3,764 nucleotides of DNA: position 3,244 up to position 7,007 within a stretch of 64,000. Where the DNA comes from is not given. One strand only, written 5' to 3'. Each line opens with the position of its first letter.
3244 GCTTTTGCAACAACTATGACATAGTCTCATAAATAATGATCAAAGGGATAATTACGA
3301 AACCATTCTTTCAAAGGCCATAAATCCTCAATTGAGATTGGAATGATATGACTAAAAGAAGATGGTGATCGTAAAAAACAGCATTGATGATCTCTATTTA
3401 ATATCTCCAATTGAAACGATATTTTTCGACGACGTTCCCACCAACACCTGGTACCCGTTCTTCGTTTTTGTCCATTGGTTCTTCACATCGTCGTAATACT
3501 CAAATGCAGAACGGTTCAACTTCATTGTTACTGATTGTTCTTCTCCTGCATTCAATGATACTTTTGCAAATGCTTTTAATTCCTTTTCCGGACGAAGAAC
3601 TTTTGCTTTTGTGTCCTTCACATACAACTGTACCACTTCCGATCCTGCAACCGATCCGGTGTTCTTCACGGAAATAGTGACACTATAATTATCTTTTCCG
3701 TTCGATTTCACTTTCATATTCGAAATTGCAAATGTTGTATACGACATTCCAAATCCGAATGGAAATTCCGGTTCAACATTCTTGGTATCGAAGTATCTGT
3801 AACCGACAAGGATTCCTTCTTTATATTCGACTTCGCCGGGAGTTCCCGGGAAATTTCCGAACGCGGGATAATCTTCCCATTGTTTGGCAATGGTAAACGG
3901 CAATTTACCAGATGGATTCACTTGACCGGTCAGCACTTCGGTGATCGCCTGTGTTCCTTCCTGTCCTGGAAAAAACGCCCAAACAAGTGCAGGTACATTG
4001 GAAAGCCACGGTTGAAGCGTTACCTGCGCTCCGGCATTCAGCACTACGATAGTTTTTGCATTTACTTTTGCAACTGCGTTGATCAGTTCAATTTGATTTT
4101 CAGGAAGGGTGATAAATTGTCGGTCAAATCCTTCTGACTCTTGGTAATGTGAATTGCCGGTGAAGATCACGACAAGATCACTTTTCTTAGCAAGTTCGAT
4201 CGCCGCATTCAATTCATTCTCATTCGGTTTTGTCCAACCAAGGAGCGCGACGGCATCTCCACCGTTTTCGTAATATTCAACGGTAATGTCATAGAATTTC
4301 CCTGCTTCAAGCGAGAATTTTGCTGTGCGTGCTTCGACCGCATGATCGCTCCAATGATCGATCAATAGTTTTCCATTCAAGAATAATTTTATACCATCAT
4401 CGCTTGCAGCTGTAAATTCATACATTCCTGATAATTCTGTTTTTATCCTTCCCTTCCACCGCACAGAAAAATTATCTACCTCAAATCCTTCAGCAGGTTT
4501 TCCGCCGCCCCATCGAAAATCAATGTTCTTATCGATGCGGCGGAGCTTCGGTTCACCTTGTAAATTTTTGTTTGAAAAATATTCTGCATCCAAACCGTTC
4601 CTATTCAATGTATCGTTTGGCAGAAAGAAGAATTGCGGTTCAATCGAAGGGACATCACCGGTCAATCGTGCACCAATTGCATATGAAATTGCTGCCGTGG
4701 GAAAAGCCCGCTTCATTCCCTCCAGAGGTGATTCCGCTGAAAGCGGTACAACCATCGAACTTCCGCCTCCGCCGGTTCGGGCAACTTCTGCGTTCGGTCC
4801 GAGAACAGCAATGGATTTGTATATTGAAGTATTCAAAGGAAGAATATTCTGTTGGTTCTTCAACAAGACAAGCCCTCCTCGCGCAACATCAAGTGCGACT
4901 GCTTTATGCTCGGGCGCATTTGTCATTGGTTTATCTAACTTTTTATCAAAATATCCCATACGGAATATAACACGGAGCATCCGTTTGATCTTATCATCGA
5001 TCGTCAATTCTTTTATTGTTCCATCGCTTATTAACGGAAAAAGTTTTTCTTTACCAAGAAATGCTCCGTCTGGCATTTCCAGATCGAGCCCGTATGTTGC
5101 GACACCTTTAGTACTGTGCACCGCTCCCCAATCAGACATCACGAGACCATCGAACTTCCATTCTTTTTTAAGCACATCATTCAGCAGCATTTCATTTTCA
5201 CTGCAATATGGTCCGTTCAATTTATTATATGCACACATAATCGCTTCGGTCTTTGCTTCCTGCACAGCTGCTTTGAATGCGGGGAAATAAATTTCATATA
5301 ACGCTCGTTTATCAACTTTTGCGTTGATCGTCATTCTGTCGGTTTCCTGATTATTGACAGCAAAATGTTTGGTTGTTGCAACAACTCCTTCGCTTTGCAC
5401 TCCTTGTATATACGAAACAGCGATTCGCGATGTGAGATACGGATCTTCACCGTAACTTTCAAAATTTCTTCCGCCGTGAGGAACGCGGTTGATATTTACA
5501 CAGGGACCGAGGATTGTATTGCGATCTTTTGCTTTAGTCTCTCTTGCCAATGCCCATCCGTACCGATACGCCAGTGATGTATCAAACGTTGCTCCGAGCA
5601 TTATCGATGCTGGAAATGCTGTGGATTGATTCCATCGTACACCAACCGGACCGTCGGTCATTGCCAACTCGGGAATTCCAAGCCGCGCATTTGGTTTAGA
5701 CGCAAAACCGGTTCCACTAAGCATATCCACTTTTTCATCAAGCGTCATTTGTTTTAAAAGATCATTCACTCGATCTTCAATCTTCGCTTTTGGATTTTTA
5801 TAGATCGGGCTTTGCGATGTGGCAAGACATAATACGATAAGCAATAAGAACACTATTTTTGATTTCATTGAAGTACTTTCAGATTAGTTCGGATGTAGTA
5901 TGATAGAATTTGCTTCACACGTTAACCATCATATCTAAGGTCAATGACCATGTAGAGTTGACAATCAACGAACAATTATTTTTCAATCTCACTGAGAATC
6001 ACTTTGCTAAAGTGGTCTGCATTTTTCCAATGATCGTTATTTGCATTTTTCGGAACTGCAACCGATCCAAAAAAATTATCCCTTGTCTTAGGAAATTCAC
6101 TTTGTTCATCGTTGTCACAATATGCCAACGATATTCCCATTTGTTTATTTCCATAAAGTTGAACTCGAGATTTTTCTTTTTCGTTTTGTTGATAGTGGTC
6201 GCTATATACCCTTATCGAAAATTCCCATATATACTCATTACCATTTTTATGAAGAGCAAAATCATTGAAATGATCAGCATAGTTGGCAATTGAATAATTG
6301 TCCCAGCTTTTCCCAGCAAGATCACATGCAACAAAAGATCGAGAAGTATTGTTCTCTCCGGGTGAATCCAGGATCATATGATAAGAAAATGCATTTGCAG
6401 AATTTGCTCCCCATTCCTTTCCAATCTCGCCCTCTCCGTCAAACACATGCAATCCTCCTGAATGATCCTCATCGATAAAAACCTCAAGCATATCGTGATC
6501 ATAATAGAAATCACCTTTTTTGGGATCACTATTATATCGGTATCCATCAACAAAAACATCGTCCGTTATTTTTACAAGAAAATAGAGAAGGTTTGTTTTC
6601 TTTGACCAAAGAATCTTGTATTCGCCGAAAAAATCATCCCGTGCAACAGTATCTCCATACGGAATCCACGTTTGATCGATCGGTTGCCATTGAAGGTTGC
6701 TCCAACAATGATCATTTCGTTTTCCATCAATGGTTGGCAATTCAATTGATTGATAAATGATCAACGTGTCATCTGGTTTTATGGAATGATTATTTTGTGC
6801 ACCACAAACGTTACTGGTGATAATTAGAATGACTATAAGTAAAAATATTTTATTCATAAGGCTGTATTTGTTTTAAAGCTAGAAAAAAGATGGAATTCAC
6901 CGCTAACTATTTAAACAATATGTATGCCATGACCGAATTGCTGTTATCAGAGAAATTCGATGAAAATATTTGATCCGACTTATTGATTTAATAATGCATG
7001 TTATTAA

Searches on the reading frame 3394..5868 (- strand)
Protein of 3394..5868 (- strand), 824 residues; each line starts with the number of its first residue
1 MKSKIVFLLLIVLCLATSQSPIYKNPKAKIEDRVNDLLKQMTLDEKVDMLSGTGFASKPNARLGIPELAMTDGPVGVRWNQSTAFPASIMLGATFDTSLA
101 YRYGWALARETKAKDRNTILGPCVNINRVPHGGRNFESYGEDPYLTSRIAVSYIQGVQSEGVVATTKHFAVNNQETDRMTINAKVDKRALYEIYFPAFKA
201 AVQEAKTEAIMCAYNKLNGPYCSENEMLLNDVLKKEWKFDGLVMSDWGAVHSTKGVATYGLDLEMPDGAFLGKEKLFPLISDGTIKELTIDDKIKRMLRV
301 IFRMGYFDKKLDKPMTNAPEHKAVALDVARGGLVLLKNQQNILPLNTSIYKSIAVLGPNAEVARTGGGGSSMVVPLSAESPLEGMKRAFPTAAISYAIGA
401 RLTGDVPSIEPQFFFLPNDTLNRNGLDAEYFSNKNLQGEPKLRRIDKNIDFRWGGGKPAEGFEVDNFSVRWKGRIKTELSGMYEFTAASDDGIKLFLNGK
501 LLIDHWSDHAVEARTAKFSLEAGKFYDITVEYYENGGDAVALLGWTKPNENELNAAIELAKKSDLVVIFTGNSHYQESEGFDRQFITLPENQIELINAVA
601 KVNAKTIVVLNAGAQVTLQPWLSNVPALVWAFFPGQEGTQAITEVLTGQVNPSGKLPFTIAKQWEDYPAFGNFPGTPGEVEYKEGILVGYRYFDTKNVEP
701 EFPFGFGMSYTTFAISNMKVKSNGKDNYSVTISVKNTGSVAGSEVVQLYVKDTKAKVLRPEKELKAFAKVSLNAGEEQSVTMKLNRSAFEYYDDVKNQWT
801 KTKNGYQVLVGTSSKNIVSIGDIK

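Call 6: search_protein_families(library=pfam, proteins=[window:3394-5868:-], max_evalue=0.001)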
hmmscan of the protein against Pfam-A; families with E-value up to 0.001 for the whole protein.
window:3394-5868:- (824 aa): 4 families
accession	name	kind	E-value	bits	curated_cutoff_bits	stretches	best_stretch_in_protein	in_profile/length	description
PF01915.27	Glyco_hydro_3_C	-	7.7e-58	196.2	31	1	333-690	1-200/200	Glycosyl hydrolase family 3 C-terminal domain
PF00933.27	Glyco_hydro_3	-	6.7e-45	154.3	27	1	57-300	55-316/316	Glycosyl hydrolase family 3 N terminal domain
PF07691.17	PA14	-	2.7e-29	102.3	24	1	423-551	2-139/147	PA14 domain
PF14310.12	Fn3-like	-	1.1e-23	83.5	25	1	744-814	1-71/71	Fibronectin type III-like domain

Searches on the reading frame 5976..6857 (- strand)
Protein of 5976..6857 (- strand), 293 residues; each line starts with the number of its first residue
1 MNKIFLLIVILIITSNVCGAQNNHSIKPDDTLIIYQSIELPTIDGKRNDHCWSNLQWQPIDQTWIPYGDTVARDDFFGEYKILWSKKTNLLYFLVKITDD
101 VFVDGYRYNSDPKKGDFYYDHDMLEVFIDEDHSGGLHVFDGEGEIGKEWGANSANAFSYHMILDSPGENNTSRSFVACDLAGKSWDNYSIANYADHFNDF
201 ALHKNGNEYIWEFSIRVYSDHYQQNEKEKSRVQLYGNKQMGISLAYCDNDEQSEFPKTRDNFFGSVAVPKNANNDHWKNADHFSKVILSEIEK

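Call 6: search_protein_families(library=pfam, proteins=[window:5976-6857:-], max_evalue=0.001)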
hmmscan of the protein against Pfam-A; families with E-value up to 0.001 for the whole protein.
window:5976-6857:- (293 aa): 1 family
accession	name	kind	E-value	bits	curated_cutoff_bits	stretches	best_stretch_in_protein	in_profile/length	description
PF06452.16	CBM9_1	-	1.3e-21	77.7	23.4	1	43-289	1-183/185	Carbohydrate family 9 binding domain-like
